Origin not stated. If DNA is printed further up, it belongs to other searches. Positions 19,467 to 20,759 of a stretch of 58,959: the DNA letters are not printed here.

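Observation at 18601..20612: Overlapping three-gene operon: 98-aa cytoplasmic protein, DedA/TVP38 membrane protein, radical SAM enzyme with Cys-rich C-terminus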

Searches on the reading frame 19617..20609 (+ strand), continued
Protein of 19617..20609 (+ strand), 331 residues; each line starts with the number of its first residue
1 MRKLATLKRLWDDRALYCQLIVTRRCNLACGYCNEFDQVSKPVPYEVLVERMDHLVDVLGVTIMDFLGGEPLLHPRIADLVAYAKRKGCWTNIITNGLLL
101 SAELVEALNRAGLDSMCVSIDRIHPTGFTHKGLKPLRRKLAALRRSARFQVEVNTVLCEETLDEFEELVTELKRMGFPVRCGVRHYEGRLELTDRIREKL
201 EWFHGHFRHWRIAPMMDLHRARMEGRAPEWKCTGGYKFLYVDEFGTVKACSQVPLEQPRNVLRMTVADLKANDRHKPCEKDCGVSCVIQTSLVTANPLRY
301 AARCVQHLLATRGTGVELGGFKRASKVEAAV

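Call 9: find_encoding_contigs(protein=P0056, flank=5000, max_places=2)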
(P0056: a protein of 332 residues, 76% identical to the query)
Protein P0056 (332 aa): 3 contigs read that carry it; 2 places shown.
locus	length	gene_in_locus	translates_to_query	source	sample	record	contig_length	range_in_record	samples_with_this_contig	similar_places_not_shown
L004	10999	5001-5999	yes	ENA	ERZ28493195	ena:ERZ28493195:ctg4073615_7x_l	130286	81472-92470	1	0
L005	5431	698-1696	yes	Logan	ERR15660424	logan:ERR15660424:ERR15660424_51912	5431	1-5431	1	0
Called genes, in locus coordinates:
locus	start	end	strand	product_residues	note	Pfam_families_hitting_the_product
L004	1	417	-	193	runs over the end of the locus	PF00005:ABC_tran, PF13304:AAA_21 (faint)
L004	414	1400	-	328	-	-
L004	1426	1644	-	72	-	-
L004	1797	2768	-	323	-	PF00158:Sigma54_activat, PF01078:Mg_chelatase (faint), PF14532:Sigma54_activ_2, PF00004:AAA (faint), PF07728:AAA_5 (weak), PF25601:AAA_lid_14, PF02954:HTH_8, PF13556:HTH_30 (weak)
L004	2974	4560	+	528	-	PF07690:MFS_1, PF00854:PTR2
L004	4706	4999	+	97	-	-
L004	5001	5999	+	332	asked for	PF04055:Radical_SAM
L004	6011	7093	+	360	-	-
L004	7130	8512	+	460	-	PF08308:PEGA (weak)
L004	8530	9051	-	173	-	-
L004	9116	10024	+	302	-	PF14907:NTP_transf_5 (weak)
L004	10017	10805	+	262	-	PF00149:Metallophos, PF12850:Metallophos_2 (faint)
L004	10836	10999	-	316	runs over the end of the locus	PF21338:Top1B_N_bact, PF01028:Topoisom_I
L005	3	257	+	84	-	?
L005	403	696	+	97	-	-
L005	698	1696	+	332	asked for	PF04055:Radical_SAM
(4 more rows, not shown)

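Call 10: find_encoding_contigs(protein=P0101, flank=6000, max_places=2)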
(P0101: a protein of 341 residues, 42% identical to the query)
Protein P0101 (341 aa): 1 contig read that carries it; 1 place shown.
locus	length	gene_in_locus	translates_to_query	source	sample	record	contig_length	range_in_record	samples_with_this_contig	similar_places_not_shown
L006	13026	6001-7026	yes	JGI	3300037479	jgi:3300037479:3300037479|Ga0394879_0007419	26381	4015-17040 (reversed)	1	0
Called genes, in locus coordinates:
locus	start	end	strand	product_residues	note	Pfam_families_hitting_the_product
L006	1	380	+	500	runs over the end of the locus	PF00990:GGDEF, PF13487:HD_5, PF01966:HD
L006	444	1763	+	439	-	PF02550:AcetylCoA_hydro (faint), PF13336:AcetylCoA_hyd_C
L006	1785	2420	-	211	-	-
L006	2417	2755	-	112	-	PF09723:Zn_ribbon_8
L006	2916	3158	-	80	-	-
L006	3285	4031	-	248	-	PF12705:PDDEXK_1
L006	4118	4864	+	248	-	PF14378:PAP2_3, PF01569:PAP2 (weak)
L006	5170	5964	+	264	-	PF14378:PAP2_3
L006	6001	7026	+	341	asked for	PF04055:Radical_SAM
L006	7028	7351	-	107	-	PF02021:UPF0102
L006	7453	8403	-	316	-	PF02126:PTE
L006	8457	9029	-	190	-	-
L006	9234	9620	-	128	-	-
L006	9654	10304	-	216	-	PF01351:RNase_HII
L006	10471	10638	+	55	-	PF01361:Tautomerase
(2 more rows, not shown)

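Call 11: find_encoding_contigs(protein=P0110, flank=6000, max_places=2)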
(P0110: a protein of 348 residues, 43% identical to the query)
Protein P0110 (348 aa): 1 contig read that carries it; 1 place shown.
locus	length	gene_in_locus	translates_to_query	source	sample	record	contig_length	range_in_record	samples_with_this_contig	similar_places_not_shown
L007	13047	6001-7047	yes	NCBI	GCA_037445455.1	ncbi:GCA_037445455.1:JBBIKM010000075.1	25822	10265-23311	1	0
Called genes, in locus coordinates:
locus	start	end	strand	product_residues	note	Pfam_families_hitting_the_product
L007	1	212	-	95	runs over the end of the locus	PF08817:YukD (weak)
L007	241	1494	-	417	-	PF00899:ThiF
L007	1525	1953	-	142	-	-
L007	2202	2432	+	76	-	PF13585:CHU_C (weak), PF13860:FlgD_ig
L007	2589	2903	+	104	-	PF13191:AAA_16 (weak)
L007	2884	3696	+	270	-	PF01939:NucS_C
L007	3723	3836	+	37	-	-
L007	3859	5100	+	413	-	PF13191:AAA_16, PF13401:AAA_22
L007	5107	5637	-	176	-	PF14378:PAP2_3, PF01569:PAP2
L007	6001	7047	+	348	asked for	PF04055:Radical_SAM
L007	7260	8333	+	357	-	PF13371:TPR_9 (weak)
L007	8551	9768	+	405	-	-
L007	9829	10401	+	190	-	PF13240:Zn_Ribbon_1 (weak), PF24463:DUF7577 (weak), PF12773:DZR (faint)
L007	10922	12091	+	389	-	-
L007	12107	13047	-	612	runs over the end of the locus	PF02463:SMC_N (faint), PF13175:AAA_15, PF13476:AAA_23 (weak), PF13304:AAA_21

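Call 12: find_encoding_contigs(protein=P0115, flank=6000, max_places=3)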
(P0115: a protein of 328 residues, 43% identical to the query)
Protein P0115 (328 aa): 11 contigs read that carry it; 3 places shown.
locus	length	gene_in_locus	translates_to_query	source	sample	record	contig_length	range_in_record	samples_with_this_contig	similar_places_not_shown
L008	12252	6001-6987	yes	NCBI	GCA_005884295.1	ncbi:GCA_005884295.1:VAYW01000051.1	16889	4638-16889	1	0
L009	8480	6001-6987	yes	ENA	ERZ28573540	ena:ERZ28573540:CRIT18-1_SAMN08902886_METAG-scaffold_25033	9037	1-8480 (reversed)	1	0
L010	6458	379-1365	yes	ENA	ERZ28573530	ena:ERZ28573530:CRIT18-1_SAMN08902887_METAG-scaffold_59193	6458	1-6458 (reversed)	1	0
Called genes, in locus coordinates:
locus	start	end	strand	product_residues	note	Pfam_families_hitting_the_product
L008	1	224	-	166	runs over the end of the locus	-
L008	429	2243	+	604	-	PF02254:TrkA_N, PF02026:RyR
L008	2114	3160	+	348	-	PF14015:DUF4231, PF18184:SLATT_3, PF18181:SLATT_1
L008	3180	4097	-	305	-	PF14015:DUF4231, PF18184:SLATT_3, PF18181:SLATT_1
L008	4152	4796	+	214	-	PF18139:LSDAT_euk (faint), PF18171:LSDAT_prok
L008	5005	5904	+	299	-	PF14378:PAP2_3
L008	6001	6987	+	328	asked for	PF04055:Radical_SAM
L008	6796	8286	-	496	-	PF03706:LPG_synthase_TM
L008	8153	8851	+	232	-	PF03009:GDPD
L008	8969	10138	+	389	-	PF00108:Thiolase_N, PF02803:Thiolase_C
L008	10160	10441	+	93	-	-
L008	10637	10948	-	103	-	PF06781:CrgA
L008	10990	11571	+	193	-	PF00117:GATase, PF07722:Peptidase_C26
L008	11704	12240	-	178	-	PF03793:PASTA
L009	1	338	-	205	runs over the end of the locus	-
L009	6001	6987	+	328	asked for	PF04055:Radical_SAM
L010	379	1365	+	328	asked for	PF04055:Radical_SAM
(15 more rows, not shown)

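Call 15: find_related_loci(query=A1, collection=genome_contigs, flank=6000)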
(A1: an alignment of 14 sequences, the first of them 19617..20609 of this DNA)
Query A1 (331 aa) in genome_contigs; peptide patterns used: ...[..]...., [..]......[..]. (x = any residue, [..] = any of these).
600 stretches matched a pattern (row limit reached: there are more); 501 encode a relative of the query (tblastn E <= 1e-3); the best 80 are kept; 80 distinct loci.
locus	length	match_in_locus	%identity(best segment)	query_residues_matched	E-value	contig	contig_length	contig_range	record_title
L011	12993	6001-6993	96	1-331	0e+0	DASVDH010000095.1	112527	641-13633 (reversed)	MAG TPA_asm: Longimicrobiales bacterium isolate SMAG_U2028 k141_121644, whole genome shotgun sequence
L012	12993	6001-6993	82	1-331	0e+0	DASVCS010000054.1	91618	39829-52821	MAG TPA_asm: Longimicrobiales bacterium isolate SMAG_U2013 k141_1010138, whole genome shotgun sequence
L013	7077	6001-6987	82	1-330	0e+0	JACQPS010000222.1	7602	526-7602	MAG: Gemmatimonadetes bacterium isolate NC_groundwater_1313_Ag_S-0.2um_70_78 S_p2_S4_coassembly_k141_2158343, whole geno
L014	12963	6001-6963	82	1-321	2e-179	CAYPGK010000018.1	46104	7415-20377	MAG TPA_asm: uncultured Gemmatimonadaceae bacterium isolate SRP268622_co1_34 genome assembly, contig: NODE_1430_length_4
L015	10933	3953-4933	80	1-327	5e-179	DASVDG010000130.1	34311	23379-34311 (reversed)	MAG TPA_asm: Longimicrobiales bacterium isolate SMAG_U2027 k141_106528, whole genome shotgun sequence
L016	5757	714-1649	72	1-312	5e-162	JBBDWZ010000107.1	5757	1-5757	MAG: Gemmatimonadota bacterium isolate LejiaD_2_62_10 Lejia_D_18921_length_5757_cov_5, whole genome shotgun sequence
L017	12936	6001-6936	75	1-312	2e-167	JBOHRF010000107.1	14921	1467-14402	MAG: Longimicrobiales bacterium isolate SD8032_metabat2.bin.1 NODE_808_length_14921_cov_1.606394, whole genome shotgun s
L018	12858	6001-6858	42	10-293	8e-67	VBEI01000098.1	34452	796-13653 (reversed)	MAG: Chloroflexi bacterium isolate CF_22 14_0903_13_40cm_scaffold_721, whole genome shotgun sequence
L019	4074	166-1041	43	19-308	3e-65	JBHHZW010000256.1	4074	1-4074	MAG: Bacteroidota bacterium isolate K_3_bin.67 NODE_12289_length_4074_cov_5.483951, whole genome shotgun sequence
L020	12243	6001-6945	38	5-319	3e-63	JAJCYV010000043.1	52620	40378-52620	MAG: Chloroflexota bacterium isolate OFTM284 OFTM284_42, whole genome shotgun sequence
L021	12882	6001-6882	42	7-299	4e-63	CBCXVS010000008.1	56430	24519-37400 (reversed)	MAG: uncultured bacterium isolate DOM43_bin32 genome assembly, contig: DOM43_32_8, whole genome shotgun sequence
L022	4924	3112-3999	41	19-312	3e-62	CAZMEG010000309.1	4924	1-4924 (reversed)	MAG TPA_asm: uncultured Cytophagia bacterium isolate SRP162660_co1_270 genome assembly, contig: NODE_22957_length_4924_c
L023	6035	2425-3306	41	7-299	7e-62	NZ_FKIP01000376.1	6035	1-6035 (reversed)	Candidatus Entotheonella palauensis isolate egemina21, whole genome shotgun sequence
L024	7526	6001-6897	38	19-313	9e-62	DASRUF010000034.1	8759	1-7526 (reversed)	MAG TPA_asm: Bacteroidota bacterium isolate SMAG_U7915 k141_2905555, whole genome shotgun sequence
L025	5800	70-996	40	4-311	2e-61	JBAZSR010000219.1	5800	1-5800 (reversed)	MAG: Elusimicrobiota bacterium isolate SO_2017_GW1_178 NODE_52570_length_5800_cov_0.972149_OW334_2017, whole genome shot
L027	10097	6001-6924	39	7-313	1e-61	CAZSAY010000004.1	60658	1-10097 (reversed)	MAG TPA_asm: uncultured Thermodesulfobacteriota bacterium isolate binchicken_co172_23 genome assembly, contig: NODE_264_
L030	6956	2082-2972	40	4-299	6e-60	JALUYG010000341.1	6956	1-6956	MAG: Mariprofundus sp. isolate 131-447_metabat2_scaf2bin.068 131-447_scaffold_6491_c1, whole genome shotgun sequence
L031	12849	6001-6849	39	16-296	8e-60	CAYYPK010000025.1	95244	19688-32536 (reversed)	MAG TPA_asm: uncultured bacterium isolate SRP200020_co5_420 genome assembly, contig: NODE_293_length_95244_cov_6.636124,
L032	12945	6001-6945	39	4-317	1e-59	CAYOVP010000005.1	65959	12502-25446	MAG TPA_asm: uncultured Thermodesulfobacteriota bacterium isolate binchicken_co64_71 genome assembly, contig: NODE_205_l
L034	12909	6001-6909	42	1-298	3e-59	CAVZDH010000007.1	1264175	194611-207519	MAG: uncultured delta proteobacterium isolate MFD00822.bin.1.245 genome assembly, contig: contig_71692, whole genome sho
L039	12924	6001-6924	39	4-310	9e-59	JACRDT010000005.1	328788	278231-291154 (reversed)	MAG: Elusimicrobia bacterium isolate NC_groundwater_1679_Pr3_B-0.1um_69_72 SR-2_scaffold_141_346099, whole genome shotgu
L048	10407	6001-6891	39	14-302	8e-56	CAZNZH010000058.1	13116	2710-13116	MAG TPA_asm: uncultured Myxococcales bacterium isolate binchicken_co235_11 genome assembly, contig: NODE_11552_length_13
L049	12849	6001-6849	39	16-296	2e-55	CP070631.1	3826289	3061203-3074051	MAG: Candidatus Latescibacterota bacterium isolate bin977 chromosome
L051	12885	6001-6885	39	5-297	4e-55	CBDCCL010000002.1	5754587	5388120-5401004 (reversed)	MAG: Waterburya sp. isolate eb289601-778f-4048-8397-0450b9cb4c95 genome assembly, contig: contig_2, whole genome shotgun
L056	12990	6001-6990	36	9-330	5e-52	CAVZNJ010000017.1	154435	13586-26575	MAG: uncultured Verrucomicrobiae bacterium isolate MFD05841.bin.2.194 genome assembly, contig: contig_74336, whole genom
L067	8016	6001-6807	38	19-286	2e-50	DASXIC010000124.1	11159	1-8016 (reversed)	MAG TPA_asm: Chthoniobacterales bacterium isolate SMAG_U5211 k141_2151207, whole genome shotgun sequence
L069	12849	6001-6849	36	16-293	6e-50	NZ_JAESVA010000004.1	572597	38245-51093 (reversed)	Acidisoma cellulosilyticum strain HW T5.17 contig00004, whole genome shotgun sequence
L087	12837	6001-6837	36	18-293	2e-48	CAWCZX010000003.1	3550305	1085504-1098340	MAG: uncultured Acidobacteriaceae bacterium isolate MFD01716.bin.1.232 genome assembly, contig: contig_31331, whole geno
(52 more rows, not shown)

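Call 25: search_protein_families(library=pfam, alignment_id=A2, max_evalue=0.0001)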
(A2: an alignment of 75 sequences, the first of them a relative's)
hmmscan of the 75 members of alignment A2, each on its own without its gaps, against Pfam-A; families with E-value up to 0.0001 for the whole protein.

A. member 1, L006:5011-5961:+ (317 aa): 1 family
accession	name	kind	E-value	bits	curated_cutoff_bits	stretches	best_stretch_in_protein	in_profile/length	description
PF14378.12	PAP2_3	-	3.7e-38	131.7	27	1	84-266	2-189/190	PAP2 superfamily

B. families by the number of members that match (of 75 scanned): 46 families (the first 25 are shown)
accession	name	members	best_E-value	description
PF14378.12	PAP2_3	11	8.1e-45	PAP2 superfamily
PF01066.26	CDP-OH_P_transf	8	4.5e-12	CDP-alcohol phosphatidyltransferase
PF04055.27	Radical_SAM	3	6.5e-22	Radical SAM superfamily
PF00291.31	PALP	2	2.4e-43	Pyridoxal-phosphate dependent enzyme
PF00534.26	Glycos_transf_1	2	3.3e-38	Glycosyl transferases group 1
PF13692.12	Glyco_trans_1_4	2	5.4e-33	Glycosyl transferases group 1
PF03706.18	LPG_synthase_TM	2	7.1e-33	Lysylphosphatidylglycerol synthase TM region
PF03176.21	MMPL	2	2.4e-31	MMPL family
PF09335.16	VTT_dom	2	1.1e-21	VTT domain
PF01569.27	PAP2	2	8.4e-21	PAP2 superfamily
PF13439.12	Glyco_transf_4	2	1.4e-15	Glycosyltransferase Family 4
PF13579.12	Glyco_trans_4_4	2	3.1e-13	Glycosyl transferase 4-like domain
PF02310.24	B12-binding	2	2.6e-12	B12 binding domain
PF13524.12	Glyco_trans_1_2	2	1.4e-10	Glycosyl transferase-like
PF01008.23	IF-2B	1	3.5e-64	Initiation factor 2 subunit family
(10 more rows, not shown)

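Call 27: search_protein_families(library=pfam, alignment_id=A3, max_evalue=0.0001)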
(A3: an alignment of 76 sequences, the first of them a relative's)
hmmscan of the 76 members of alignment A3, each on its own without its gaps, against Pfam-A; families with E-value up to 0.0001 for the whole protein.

A. member 1, L006:7028-7438:- (136 aa): 1 family
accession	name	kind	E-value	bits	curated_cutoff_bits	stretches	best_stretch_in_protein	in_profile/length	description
PF02021.23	UPF0102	-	1.6e-25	89.7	23.6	1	25-114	1-79/80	Uncharacterised protein family UPF0102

B. families by the number of members that match (of 76 scanned): 101 families (the first 25 are shown)
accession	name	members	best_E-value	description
PF02021.23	UPF0102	5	5.5e-28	Uncharacterised protein family UPF0102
PF13440.11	Polysacc_synt_3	4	1.4e-51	Polysaccharide biosynthesis protein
PF01066.26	CDP-OH_P_transf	4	1.5e-16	CDP-alcohol phosphatidyltransferase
PF01943.22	Polysacc_synt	3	3.6e-22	Polysaccharide biosynthesis protein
PF00534.26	Glycos_transf_1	2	1e-33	Glycosyl transferases group 1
PF13692.12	Glyco_trans_1_4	2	4.7e-30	Glycosyl transferases group 1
PF00160.26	Pro_isomerase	2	3e-26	Cyclophilin type peptidyl-prolyl cis-trans isomerase/CLD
PF13439.12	Glyco_transf_4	2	1.3e-14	Glycosyltransferase Family 4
PF12804.13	NTP_transf_3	2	4.5e-13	MobA-like NTP transferase domain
PF00483.29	NTP_transferase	2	2.2e-11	Nucleotidyl transferase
PF13524.12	Glyco_trans_1_2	2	4.1e-11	Glycosyl transferase-like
PF13579.12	Glyco_trans_4_4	2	7e-11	Glycosyl transferase 4-like domain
PF07728.20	AAA_5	2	2.8e-10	AAA domain (dynein-related subfamily)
PF00583.31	Acetyltransf_1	2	2e-08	Acetyltransferase (GNAT) family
PF08378.17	NERD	2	1.2e-05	Nuclease-related domain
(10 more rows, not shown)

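Call 34: search_protein_families(library=pfam, proteins=[L027:1937-3322:+, L027:3262-4305:+, L027:4437-5747:+, L027:7008-7994:+, L027:8018-8929:+, L030:790-2022:+, L030:2932-4194:+, L030:4116-4934:+, L048:3495-4577:+, L048:4808-5818:+], max_evalue=0.001)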
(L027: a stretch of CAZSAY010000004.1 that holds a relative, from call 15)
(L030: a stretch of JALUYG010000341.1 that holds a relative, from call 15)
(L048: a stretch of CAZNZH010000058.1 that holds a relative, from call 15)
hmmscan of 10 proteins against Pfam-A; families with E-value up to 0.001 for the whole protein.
L027:1937-3322:+ (462 aa): 4 families
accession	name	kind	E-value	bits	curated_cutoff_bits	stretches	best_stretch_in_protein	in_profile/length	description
PF12804.13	NTP_transf_3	-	3.6e-13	50.4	27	1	16-149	1-127/160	MobA-like NTP transferase domain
PF00483.29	NTP_transferase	-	2.2e-11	44.3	21.2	1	16-136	2-127/245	Nucleotidyl transferase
PF01066.26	CDP-OH_P_transf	-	3.4e-10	41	22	1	277-383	3-97/152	CDP-alcohol phosphatidyltransferase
PF01128.25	IspD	-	0.00014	22.1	27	1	15-72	2-58/221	2-C-methyl-D-erythritol 4-phosphate cytidylyltransferase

L027:3262-4305:+ (348 aa): 1 family
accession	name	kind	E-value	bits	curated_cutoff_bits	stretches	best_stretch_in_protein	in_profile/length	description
PF03706.18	LPG_synthase_TM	-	9.9e-22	78.2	33.4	1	27-333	8-299/302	Lysylphosphatidylglycerol synthase TM region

L027:4437-5747:+ (437 aa): 3 families
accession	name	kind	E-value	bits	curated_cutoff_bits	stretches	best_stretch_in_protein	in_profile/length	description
PF04055.27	Radical_SAM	-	4.2e-15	56.8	29.5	1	169-327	2-166/166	Radical SAM superfamily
PF02310.24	B12-binding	-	4e-08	33.6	32.1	1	26-123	11-120/121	B12 binding domain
PF19864.5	Radical_SAM_N2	-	0.00017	21.5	29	1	79-135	77-133/151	Radical SAM proteins, N-terminal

L027:7008-7994:+ (329 aa): 9 families
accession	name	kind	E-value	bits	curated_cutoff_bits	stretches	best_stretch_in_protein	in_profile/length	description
PF01370.27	Epimerase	-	2.8e-39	135.4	20.9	1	4-230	2-240/240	NAD dependent epimerase/dehydratase family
PF01073.25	3Beta_HSD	-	4.2e-25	88.8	22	1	4-219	1-230/280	3-beta hydroxysteroid dehydrogenase/isomerase family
PF16363.11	GDP_Man_Dehyd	-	1.2e-18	68.1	27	1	4-248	1-267/332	GDP-mannose 4,6 dehydratase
PF13460.12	NAD_binding_10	-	2.2e-18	67.2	27.2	1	7-170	1-145/184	NAD(P)H-binding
PF07993.18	NAD_binding_4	-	8.4e-18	64.9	20.1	2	57-179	81-211/258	Male sterility protein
PF05368.20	NmrA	-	1.3e-11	45.1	27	1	4-115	6-109/298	NmrA-like family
PF04321.23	RmlD_sub_bind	-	6.8e-08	32.4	27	1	1-154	1-138/287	RmlD substrate binding domain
PF02719.21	Polysacc_synt_2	-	1.2e-06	28.4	20.2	1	4-113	2-128/293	Polysaccharide biosynthesis protein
PF00106.31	adh_short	-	0.0008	19.4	26.6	0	4-67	4-73/195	short chain dehydrogenase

L027:8018-8929:+ (304 aa): 1 family
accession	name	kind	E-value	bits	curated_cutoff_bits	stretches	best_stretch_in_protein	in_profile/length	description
PF02401.23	LYTB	-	2.6e-98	329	24.5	1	4-279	2-266/267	LytB protein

L030:790-2022:+ (411 aa): 1 family
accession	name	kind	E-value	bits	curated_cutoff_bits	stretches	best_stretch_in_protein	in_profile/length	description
PF01066.26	CDP-OH_P_transf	-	7.7e-10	39.8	22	1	213-321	4-105/152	CDP-alcohol phosphatidyltransferase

L030:2932-4194:+ (421 aa): 1 family
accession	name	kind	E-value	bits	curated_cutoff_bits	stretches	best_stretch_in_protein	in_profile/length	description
PF01658.22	Inos-1-P_synth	-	1.1e-35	122.4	27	1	241-349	1-107/107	Myo-inositol-1-phosphate synthase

L030:4116-4934:+ (273 aa): 2 families
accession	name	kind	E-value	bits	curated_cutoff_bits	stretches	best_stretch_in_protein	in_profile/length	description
PF12804.13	NTP_transf_3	-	3e-13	50.7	27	1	29-218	1-149/160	MobA-like NTP transferase domain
PF00483.29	NTP_transferase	-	5e-08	33.3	21.2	1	28-261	1-242/245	Nucleotidyl transferase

L048:3495-4577:+ (361 aa): 1 family
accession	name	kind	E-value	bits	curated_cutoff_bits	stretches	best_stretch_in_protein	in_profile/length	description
PF01066.26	CDP-OH_P_transf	-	1.8e-07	32.1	22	1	174-311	15-134/152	CDP-alcohol phosphatidyltransferase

L048:4808-5818:+ (337 aa): 1 family
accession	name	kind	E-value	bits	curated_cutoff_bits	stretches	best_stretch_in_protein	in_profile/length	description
PF01066.26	CDP-OH_P_transf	-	5e-15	56.6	22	1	67-176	3-108/152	CDP-alcohol phosphatidyltransferase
